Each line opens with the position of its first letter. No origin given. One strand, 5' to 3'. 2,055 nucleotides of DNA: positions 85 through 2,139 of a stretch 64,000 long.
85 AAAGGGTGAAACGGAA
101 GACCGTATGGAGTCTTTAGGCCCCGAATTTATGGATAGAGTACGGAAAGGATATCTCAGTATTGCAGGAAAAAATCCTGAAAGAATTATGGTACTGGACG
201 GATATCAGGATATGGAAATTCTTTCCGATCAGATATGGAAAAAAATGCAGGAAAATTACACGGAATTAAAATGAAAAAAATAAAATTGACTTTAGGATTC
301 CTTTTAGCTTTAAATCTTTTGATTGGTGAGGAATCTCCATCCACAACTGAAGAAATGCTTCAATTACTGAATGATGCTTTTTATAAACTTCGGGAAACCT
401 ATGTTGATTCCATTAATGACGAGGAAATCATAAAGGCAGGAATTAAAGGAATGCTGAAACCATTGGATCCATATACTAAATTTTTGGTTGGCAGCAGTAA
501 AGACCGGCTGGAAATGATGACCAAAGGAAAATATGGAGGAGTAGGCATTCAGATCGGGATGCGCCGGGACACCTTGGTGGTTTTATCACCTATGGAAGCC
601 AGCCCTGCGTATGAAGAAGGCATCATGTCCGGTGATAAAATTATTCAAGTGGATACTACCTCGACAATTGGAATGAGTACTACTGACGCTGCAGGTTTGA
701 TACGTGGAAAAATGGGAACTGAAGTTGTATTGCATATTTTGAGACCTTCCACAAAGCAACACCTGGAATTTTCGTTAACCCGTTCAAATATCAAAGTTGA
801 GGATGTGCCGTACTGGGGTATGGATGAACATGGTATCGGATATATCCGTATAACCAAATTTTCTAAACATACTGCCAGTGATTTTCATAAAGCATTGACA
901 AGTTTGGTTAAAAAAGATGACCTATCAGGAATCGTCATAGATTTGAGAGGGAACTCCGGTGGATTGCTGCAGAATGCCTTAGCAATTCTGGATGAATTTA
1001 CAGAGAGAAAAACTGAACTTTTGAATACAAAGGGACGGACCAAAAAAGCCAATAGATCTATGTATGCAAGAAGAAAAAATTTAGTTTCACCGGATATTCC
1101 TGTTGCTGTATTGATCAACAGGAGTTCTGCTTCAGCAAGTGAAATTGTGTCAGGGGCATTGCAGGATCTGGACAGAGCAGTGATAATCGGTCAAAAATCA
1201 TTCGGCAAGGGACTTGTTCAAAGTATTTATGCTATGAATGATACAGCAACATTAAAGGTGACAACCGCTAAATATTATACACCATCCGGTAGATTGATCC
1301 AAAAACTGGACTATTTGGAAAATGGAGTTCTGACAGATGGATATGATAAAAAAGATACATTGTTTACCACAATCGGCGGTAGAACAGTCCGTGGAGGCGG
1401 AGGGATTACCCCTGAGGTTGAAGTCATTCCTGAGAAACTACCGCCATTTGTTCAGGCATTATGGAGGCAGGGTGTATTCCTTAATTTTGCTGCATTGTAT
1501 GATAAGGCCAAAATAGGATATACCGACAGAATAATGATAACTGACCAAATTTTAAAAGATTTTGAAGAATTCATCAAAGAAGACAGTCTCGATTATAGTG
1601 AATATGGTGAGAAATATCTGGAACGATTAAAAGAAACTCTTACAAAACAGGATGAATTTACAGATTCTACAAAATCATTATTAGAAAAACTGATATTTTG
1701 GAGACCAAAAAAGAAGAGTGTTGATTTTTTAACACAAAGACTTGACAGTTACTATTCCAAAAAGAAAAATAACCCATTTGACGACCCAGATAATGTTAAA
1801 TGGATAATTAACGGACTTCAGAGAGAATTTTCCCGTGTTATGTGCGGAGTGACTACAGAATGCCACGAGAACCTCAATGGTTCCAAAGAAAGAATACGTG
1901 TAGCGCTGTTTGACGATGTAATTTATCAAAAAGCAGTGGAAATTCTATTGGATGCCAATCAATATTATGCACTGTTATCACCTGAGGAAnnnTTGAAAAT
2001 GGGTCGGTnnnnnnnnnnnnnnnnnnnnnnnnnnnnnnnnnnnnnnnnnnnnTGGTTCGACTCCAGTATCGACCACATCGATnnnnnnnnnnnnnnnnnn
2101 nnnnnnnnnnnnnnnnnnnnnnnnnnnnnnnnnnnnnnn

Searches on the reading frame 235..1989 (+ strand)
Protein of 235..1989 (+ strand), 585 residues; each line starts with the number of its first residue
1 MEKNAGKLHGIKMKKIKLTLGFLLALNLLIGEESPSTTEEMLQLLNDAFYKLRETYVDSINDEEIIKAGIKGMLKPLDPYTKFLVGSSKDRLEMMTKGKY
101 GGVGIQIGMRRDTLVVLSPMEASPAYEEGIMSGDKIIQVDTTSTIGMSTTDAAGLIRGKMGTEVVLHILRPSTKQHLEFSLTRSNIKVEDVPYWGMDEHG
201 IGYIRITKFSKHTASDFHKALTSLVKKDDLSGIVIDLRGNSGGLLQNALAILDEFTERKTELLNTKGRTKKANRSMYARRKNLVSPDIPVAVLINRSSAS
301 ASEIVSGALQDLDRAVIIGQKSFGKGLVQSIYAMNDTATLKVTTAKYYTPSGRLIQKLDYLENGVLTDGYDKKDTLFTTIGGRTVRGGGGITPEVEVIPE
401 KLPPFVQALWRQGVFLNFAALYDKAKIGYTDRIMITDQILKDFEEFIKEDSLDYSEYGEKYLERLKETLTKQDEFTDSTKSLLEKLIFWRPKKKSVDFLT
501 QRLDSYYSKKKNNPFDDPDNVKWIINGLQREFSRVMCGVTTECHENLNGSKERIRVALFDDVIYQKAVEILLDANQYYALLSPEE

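Call 19: search_protein_families(library=pfam, proteins=[window:235-1989:+], max_evalue=0.001)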
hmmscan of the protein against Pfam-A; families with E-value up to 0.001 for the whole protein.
window:235-1989:+ (585 aa): 5 families
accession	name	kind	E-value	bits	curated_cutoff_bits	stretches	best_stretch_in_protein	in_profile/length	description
PF03572.23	Peptidase_S41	-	5e-49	166.5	24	1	201-357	2-156/165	Peptidase family S41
PF13180.12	PDZ_2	-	1.4e-09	38.5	27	1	101-179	1-78/80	PDZ domain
PF17820.7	PDZ_6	-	3.6e-08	33.5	27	1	115-170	1-54/54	PDZ domain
PF00595.29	PDZ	-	1.2e-07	32.5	23.2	1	97-168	6-80/81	PDZ domain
PF22694.1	CtpB_N-like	-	5.8e-05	23.9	27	1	36-83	32-80/85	Activating protease CtpB N-terminal domain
